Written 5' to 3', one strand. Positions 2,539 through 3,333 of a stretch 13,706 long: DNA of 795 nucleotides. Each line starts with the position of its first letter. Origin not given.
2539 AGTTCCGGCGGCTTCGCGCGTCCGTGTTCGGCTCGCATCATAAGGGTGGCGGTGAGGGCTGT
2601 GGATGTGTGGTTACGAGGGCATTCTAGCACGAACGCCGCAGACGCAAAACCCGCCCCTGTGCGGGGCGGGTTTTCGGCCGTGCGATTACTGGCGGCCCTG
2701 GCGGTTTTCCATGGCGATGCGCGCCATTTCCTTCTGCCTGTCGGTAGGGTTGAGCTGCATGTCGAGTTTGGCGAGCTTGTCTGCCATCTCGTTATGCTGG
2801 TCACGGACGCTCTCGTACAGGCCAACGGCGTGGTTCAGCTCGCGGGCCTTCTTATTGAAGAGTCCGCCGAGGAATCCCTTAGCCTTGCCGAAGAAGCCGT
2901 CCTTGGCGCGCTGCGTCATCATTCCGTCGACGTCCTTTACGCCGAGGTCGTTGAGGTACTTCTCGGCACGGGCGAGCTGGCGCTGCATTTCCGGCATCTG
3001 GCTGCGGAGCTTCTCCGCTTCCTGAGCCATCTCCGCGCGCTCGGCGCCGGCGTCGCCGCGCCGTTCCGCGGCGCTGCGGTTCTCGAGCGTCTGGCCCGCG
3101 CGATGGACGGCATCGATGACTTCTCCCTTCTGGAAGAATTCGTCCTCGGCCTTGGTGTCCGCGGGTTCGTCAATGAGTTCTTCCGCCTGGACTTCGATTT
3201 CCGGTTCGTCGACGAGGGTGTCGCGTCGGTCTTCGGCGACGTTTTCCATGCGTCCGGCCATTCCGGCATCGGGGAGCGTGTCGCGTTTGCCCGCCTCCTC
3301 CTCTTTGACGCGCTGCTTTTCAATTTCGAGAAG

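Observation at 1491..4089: Tandem paralogs define a candidate new coiled-coil family with a conserved C-terminal module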

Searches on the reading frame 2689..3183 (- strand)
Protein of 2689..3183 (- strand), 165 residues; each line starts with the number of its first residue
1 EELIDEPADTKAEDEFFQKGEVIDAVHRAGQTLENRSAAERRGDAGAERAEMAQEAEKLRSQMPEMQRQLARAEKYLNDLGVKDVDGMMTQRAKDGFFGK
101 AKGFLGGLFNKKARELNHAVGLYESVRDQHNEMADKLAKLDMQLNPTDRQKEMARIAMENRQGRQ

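Call 18: search_solved_structures(query=A3, max_evalue=10)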
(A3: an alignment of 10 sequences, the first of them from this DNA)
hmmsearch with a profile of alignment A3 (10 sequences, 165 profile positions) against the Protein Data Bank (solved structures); distinct sequences matched with E-value up to 10: 7.
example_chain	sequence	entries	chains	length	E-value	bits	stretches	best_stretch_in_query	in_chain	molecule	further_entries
3tnu_B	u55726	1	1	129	0.059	16.5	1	6-110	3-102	Keratin, type II cytoskeletal 5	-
4hwc_A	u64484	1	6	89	0.35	14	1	37-91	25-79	BAG family molecular chaperone regulator 1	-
4k2s_A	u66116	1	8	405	1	12.5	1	114-152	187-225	D-mannonate dehydratase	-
3ow1_A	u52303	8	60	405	1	12.5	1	114-152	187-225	Mandelate racemase/muconate lactonizing enzyme | D-mannonate dehydratase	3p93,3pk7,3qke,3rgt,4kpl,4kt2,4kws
3bsm_A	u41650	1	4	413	1.1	12.4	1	114-152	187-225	Mandelate racemase/muconate lactonizing enzyme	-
4f4r_A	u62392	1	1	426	1.1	12.3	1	114-152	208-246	D-mannonate dehydratase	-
9tll_A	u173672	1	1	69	9.8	9.3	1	56-79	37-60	Sc-apCC-2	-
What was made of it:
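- No PspA, Vipp1 or ESCRT-III chain appears in a PDB profile search at E<=10 (call 18).
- Tried and rejected: The profile search gave only keratin at E 0.059 and noise (call 18).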

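Call 20: find_related_loci(query=A3, collection=genome_contigs, flank=10000)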
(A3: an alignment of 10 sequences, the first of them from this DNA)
Query A3 (165 aa) in genome_contigs; peptide patterns used: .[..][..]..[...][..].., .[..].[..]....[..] (x = any residue, [..] = any of these).
170 stretches matched a pattern; 1 encode a relative of the query (tblastn E <= 1e-3); 1 distinct loci.
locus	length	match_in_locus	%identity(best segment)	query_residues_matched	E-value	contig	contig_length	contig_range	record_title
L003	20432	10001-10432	41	13-162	1e-27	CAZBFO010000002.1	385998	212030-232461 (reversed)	MAG TPA_asm: uncultured Gammaproteobacteria bacterium isolate binchicken_co185_196 genome assembly, contig: NODE_23_leng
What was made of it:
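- Tried and rejected: The genome_contigs scan found one locus only (call 20).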

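Call 26: search_protein_representatives(alignment_id=A3)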
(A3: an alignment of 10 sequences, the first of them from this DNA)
Query: 10 sequences, 165 profile positions. Proteins with E-value up to 0.001 (for the whole library): 19; up to 1e-10: 15; up to 1e-30: 5. The best 19 are listed.
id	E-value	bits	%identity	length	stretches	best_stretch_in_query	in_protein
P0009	1.2e-70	252.9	-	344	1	1-164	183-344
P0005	1.1e-68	246.6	-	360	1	4-164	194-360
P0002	2.3e-60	219.5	-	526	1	1-165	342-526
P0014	4.0e-49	183.0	-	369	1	2-162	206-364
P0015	1.3e-32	129.3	-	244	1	2-165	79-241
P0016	1.9e-28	115.7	-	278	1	6-162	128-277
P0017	8.3e-27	110.4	-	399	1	6-162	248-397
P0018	1.5e-23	99.8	-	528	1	6-162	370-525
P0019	1.2e-22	96.9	-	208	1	2-161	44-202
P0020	3.0e-22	95.6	-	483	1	7-160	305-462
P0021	7.2e-21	91.1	-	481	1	10-162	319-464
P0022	9.8e-19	84.1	-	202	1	7-164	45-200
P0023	1.5e-18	83.5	-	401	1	5-160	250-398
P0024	2.5e-14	69.8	-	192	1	5-154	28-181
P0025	2.1e-11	60.3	-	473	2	36-164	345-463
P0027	7.4e-07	45.5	-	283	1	6-133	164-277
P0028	2.4e-04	37.3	-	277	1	6-154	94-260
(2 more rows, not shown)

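Call 32: find_homologous_proteins(query=A4)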
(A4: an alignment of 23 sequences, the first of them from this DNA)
Query A4 (23 sequences) (165 aa, profile of the alignment): 2 proteins with E <= 0.001 among 8000 candidates.
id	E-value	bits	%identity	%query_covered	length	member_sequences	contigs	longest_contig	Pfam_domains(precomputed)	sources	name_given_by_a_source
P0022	4.7e-45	171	32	92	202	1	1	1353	-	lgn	-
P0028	4.9e-30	123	30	62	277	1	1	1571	-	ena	-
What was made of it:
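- Tried and rejected: The word-indexed protein search with the 23-sequence profile returned only 2 hits, because of the candidate cap (call 32).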

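Call 33: find_encoding_contigs(protein=P0018, flank=8000, max_places=3)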
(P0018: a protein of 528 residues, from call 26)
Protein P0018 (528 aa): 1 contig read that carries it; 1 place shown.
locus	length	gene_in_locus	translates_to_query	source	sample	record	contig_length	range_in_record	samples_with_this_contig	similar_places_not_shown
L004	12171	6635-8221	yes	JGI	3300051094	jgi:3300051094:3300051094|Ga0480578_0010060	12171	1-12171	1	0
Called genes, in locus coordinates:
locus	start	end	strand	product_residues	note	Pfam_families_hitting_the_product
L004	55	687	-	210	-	-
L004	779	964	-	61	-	PF18930:DUF5679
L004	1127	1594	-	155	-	-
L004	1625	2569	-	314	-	PF01745:IPT (weak), PF01715:IPPT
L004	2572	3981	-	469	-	PF11074:DUF2779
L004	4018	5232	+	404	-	PF02786:CPSase_L_D2 (faint), PF15632:ATPgrasp_Ter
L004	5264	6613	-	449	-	PF00919:UPF0004, PF04055:Radical_SAM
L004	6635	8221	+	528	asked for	-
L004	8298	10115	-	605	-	PF07973:tRNA_SAD, PF00587:tRNA-synt_2b, PF03129:HGTP_anticodon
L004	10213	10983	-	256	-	-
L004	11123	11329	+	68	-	-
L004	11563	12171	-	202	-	?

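Call 34: find_encoding_contigs(protein=P0020, flank=8000, max_places=3)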
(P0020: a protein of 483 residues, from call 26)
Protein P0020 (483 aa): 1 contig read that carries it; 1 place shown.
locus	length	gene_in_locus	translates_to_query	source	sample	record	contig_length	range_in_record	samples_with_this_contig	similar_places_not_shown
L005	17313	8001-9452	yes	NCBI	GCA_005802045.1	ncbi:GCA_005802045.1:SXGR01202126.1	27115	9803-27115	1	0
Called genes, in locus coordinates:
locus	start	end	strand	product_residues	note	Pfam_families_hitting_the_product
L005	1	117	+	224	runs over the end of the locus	PF02223:Thymidylate_kin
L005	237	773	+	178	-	-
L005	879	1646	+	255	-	-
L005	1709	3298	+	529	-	PF02934:GatB_N, PF02637:GatB_Yqey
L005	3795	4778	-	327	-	PF01715:IPPT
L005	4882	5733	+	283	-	-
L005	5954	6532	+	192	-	-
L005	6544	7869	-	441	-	PF00919:UPF0004, PF04055:Radical_SAM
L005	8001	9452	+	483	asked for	-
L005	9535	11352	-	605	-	PF07973:tRNA_SAD, PF00587:tRNA-synt_2b, PF03129:HGTP_anticodon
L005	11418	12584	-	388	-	-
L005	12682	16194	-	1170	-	PF02811:PHP, PF07733:DNA_pol3_alpha, PF17657:DNA_pol3_finger, PF14579:HHH_6, PF01336:tRNA_anti-codon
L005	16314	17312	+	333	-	?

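Call 35: find_encoding_contigs(protein=P0015, flank=8000, max_places=3)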
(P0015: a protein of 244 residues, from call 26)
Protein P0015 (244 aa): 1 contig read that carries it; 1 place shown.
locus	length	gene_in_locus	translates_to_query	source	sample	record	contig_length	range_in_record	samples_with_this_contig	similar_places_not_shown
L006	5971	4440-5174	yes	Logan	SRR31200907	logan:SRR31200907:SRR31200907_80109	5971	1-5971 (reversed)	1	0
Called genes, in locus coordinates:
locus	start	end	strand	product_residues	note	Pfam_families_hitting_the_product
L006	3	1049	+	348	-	?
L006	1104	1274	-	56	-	PF18930:DUF5679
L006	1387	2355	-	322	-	PF01715:IPPT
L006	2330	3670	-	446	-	PF00919:UPF0004, PF04055:Radical_SAM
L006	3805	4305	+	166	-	-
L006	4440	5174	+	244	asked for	-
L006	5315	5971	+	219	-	?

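Call 36: predict_structure(alignment_id=A4)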
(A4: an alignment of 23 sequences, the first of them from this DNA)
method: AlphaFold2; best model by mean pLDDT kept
length: 165 residues; sequences in the alignment: 23
mean_pLDDT: 83.2   pTM: 0.62
mean pLDDT of the five models: 83.2, 82.4, 79.4, 79.3, 78.0
residues with pLDDT >= 90: 73; 70-90: 61; 50-70: 27; < 50: 4
segments of 3 or more residues with pLDDT < 50: 1-4
pLDDT, mean of each block of 10 residues (from residue 1): 51 76 75 68 83 96 97 97 94 80 69 92 96 96 86 83 71
secondary structure, 60 per line:
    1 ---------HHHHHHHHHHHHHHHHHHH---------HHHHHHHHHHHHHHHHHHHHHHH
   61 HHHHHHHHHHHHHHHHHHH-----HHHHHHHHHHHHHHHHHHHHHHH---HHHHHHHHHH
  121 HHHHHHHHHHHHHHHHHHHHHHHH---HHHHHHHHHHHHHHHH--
elements in order: H10-28 H38-79 H85-107 H111-144 H148-163
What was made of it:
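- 2689..3183 (-): C-terminal module of B (residues 295-459), about 165 aa. This is the family-defining unit. AlphaFold2 pLDDT 83, pTM 0.62, with helices at 10-28, 38-79, 85-107, 111-144 and 148-163 (call 36).
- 2848..2895 (-): Cationic amphipathic motif of B: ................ (residues 391-406). It lies in the lowest-confidence interior block of the module model, residues 101-110 with pLDDT 69 (call 36).
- On MinD-type membrane-targeting sequence (functional motif class, not a protein family): The motif is internal, with a 34-residue helix and a tail helix following it (call 36).
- The motif lies in the module's lowest-confidence interior block, pLDDT 69 (call 36). In the AlphaFold2 model the motif lies within a helix (85-107) and at the kink before helix 111-144, inside a fairly compact module with pTM 0.62 (call 36). 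The motif region has the lowest confidence inside the module (call 36).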

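Call 54: fold_search(model_id=the predicted structure, library=pdb)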
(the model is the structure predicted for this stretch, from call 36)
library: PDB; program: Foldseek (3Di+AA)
matches with E <= 10: 360; with E <= 0.001: 0
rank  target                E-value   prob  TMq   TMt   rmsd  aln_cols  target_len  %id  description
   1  5c22_A                4.5e-01  0.30  0.25  0.17  18.6       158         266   14  Crystal structure of Zn-bound HlyD from E. coli (released 2016-02-17)
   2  3g7c                  6.0e-01  0.30  0.25  0.32   8.4       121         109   19  Structure of the Phosphorylation Mimetic of Occludin C-term Tail (released 2009-05-12)
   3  9a6c_A                7.1e-01  0.23  0.26  0.10  16.5       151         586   20  Integrative model of YYDD-YYDB by crosslinking MS and deep learning (released 2024-09-18)
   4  6cnn_A                7.5e-01  0.30  0.25  0.15  10.4       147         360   14  Cryo-EM structure of the human SK4/calmodulin channel complex in the Ca2+ bound state I (released 2018-05-02)
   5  5nnv_D                8.0e-01  0.18  0.24  0.16  17.3       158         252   15  Structure of a Bacillus subtilis Smc coiled coil middle fragment (released 2017-06-21)
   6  8qbr                  9.0e-01  0.44  0.37  0.30  13.8       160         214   18  Cryo-EM structure of Vipp1 helical filament with lattice 1 (Vipp1_L1) (released 2024-09-18)
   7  5c21_A                9.0e-01  0.20  0.25  0.17  19.5       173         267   13  Crystal structure of native HlyD from E. coli (released 2016-02-17)
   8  8ym7_A                9.5e-01  0.25  0.26  0.09   9.5       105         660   13  Crystal structure of Lysine Specific Demethylase 1 (LSD1) with JH-45 (released 2024-05-22)
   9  6djl_C                1.1e+00  0.41  0.32  0.25   7.4       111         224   14  Crystal structure of the Rab11 GEF SH3BP5 bound to nucleotide free Rab11A (released 2018-09-26)
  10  6ixe                  1.1e+00  0.30  0.27  0.23  12.7       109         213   11  Crystal structure of SeMet apo SH3BP5 (I41) (released 2019-03-20)
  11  6cnm_A                1.1e+00  0.21  0.24  0.14  10.6       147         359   12  Cryo-EM structure of the human SK4/calmodulin channel complex (released 2018-05-02)
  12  1l8d_B                1.1e+00  0.25  0.24  0.35   9.4       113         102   12  Rad50 coiled-coil Zn hook (released 2002-08-28)
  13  8v8i_D                1.1e+00  0.18  0.24  0.19  18.5       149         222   11  PI3Ka H1047R co-crystal structure with inhibitor in cryptic pocket (compound 5). (released 2024-03-20)
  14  6w4k_A                1.2e+00  0.30  0.28  0.09   9.0       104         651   13  Crystal structure of Lysine Specific Demethylase 1 (LSD1) with CC-90011 (released 2020-10-21)
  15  1xaw                  1.2e+00  0.21  0.25  0.33   8.7       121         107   19  crystal structure of the cytoplasmic distal C-terminal domain of occludin (released 2005-09-06)
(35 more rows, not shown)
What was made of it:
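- On PspA/Vipp1/ESCRT-III superfamily: Foldseek E-values to Vipp1 are 0.9-1.8 (call 54).
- Foldseek lists Vipp1 chains with TM 0.35-0.41 (call 54).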

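Call 56: find_related_loci(query=A3, collection=metagenome_contigs, flank=6000)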
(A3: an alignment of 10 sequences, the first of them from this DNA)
Query A3 (165 aa) in metagenome_contigs; peptide patterns used: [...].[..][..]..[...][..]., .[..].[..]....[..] (x = any residue, [..] = any of these).
394 stretches matched a pattern, but none encodes a relative of the query by tblastn (E <= 1e-3).

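Call 57: find_related_loci(query=A3, collection=viral_contigs, flank=6000)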
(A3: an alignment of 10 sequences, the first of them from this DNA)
Query A3 (165 aa) in viral_contigs; peptide patterns used: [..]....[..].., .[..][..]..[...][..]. (x = any residue, [..] = any of these).
108 stretches matched a pattern, but none encodes a relative of the query by tblastn (E <= 1e-3).
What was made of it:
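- Tried and rejected: The metagenome_contigs and viral_contigs scans found no relatives (calls 56, 57), so nothing points to a phage origin.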

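Call 58: find_encoding_contigs(protein=P0021, flank=8000, max_places=3)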
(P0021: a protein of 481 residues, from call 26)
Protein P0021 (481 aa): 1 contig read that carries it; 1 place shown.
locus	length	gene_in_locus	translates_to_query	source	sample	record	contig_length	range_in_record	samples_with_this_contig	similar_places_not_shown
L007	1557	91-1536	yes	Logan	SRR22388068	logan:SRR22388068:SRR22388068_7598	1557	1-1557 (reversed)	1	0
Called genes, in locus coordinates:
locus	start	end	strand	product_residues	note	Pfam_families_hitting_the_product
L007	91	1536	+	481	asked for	-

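Call 59: find_encoding_contigs(protein=P0025, flank=8000, max_places=3)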
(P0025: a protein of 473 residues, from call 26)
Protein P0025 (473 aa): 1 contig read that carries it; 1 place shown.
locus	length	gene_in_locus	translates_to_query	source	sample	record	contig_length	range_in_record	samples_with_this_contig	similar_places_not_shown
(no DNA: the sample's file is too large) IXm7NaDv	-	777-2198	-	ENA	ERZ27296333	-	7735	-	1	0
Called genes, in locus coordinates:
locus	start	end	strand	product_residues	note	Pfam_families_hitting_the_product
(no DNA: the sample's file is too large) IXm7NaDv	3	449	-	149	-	?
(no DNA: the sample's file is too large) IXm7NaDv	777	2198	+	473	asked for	-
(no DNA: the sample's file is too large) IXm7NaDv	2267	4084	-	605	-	PF07973:tRNA_SAD, PF00587:tRNA-synt_2b, PF03129:HGTP_anticodon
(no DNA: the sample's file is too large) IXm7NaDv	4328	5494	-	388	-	-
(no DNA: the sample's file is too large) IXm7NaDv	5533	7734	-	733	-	?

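Call 81: list_cluster_members(proteins=[P0020, P0023, P0014, P0016, P0017, P0019, P0024, P0027, P0028, P0025])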
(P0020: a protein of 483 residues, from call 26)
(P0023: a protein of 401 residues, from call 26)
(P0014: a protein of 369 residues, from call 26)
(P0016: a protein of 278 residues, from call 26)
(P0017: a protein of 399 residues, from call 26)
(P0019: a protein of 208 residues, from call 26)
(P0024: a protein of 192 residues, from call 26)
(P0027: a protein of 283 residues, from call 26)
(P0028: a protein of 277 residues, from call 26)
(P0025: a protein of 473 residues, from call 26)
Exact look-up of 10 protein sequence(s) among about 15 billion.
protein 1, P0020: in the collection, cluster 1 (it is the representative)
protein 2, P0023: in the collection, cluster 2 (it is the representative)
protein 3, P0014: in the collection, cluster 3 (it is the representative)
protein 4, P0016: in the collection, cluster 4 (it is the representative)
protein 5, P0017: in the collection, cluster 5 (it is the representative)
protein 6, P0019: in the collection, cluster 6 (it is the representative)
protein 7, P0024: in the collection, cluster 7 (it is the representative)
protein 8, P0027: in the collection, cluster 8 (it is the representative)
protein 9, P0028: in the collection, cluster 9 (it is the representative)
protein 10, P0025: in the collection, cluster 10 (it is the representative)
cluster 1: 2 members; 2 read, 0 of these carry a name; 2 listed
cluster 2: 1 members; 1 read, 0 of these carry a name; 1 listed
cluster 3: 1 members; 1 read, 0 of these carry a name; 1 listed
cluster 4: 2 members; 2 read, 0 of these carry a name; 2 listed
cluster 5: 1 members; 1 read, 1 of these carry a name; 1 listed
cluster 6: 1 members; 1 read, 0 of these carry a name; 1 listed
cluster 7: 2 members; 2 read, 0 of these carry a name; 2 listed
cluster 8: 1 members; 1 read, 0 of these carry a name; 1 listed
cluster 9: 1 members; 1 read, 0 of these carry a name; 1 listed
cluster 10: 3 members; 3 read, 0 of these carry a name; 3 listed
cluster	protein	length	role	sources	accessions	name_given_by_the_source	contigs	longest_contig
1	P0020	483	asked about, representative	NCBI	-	-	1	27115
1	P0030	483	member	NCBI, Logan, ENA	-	-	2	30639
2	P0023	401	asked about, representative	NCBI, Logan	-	-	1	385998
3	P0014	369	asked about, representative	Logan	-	-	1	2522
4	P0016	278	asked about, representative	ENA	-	-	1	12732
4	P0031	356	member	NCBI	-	-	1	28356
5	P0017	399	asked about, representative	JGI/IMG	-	hypothetical protein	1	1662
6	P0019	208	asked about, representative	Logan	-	-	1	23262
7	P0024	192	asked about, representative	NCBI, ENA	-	-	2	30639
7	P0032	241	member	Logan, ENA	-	-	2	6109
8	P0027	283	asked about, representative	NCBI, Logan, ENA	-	-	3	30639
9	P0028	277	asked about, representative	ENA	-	-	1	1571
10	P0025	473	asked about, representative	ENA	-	-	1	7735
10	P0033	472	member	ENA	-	-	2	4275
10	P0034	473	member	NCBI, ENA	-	-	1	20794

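Call 84: find_encoding_contigs(protein=P0019, flank=7000, max_places=2)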
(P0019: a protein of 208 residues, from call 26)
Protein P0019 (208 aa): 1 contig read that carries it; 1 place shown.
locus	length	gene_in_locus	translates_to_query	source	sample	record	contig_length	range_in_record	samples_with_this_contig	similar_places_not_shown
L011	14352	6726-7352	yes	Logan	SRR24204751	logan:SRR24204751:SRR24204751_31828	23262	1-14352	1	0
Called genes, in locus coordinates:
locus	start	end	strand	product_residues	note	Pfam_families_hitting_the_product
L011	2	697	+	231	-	?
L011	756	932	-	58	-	PF18930:DUF5679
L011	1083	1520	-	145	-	-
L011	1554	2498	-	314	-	PF01745:IPT (weak), PF01715:IPPT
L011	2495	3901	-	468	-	PF11074:DUF2779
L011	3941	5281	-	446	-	PF00919:UPF0004, PF04055:Radical_SAM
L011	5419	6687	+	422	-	-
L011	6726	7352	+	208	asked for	-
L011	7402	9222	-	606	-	PF07973:tRNA_SAD, PF00587:tRNA-synt_2b, PF03129:HGTP_anticodon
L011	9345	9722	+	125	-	-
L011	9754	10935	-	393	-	PF04865:Baseplate_J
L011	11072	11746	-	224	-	PF24392:Parb-CE (weak)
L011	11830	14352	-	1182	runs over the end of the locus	PF02811:PHP, PF07733:DNA_pol3_alpha, PF17657:DNA_pol3_finger, PF14579:HHH_6, PF01336:tRNA_anti-codon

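Call 85: find_encoding_contigs(protein=P0031, flank=7000, max_places=2)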
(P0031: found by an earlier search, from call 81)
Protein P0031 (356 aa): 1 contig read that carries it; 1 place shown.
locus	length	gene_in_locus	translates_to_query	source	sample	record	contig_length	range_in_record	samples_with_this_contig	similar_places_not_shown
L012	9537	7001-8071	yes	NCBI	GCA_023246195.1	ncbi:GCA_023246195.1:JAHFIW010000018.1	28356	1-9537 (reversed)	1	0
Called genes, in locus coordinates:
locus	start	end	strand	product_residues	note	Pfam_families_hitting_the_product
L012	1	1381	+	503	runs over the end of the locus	PF02934:GatB_N, PF02637:GatB_Yqey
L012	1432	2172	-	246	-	-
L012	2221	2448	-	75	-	PF18930:DUF5679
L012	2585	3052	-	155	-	-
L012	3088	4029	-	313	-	PF01745:IPT (weak), PF01715:IPPT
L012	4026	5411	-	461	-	PF11074:DUF2779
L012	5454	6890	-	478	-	PF00919:UPF0004, PF04055:Radical_SAM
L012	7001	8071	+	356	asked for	-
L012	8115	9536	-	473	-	?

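Call 88: search_solved_structures(query=L003:11000-12820:-, max_evalue=1e-30)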
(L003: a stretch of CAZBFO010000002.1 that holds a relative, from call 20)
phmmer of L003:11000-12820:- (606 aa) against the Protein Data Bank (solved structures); distinct sequences matched with E-value up to 1e-30: 23.
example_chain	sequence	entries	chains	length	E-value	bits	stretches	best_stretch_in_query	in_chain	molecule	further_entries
1nyq_A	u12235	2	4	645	4.4e-144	484.4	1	11-602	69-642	threonyl-tRNA synthetase 1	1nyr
6vu9_A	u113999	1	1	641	2.5e-141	475.3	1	11-595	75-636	Threonine--tRNA ligase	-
1qf6_A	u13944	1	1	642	2.3e-130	439.1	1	12-602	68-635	THREONYL-TRNA SYNTHETASE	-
4hwt_A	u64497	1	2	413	9.7e-88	298.4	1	204-592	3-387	Threonine--tRNA ligase, cytoplasmic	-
4ttv_A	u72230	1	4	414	2.4e-87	297.1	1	203-592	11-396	Threonine--tRNA ligase, cytoplasmic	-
4p3n_A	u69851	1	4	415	3e-87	296.8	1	204-592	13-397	Threonine--tRNA ligase, cytoplasmic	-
8wij_B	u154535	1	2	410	8e-86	292.1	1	204-603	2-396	Threonine--tRNA ligase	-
4hwo_A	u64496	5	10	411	1.3e-85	291.4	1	204-603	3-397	Threonine--tRNA ligase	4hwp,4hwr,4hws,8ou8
4p3o_A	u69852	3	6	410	1.5e-85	291.1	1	204-603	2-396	Threonine--tRNA ligase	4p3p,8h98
1evk_A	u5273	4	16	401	2.2e-85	290.6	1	204-603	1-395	THREONYL-TRNA SYNTHETASE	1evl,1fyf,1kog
8h99_A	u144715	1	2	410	5.4e-85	289.3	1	204-603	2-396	Threonine--tRNA ligase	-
8wih_A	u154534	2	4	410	1e-84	288.4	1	204-603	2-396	Threonine--tRNA ligase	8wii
8wia_A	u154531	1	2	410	1e-84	288.4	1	204-603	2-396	Threonine--tRNA ligase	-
8qic_A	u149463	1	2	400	1.1e-84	288.3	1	205-603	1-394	Threonine--tRNA ligase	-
6l2p_A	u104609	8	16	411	1.3e-84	288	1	204-580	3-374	Threonine--tRNA ligase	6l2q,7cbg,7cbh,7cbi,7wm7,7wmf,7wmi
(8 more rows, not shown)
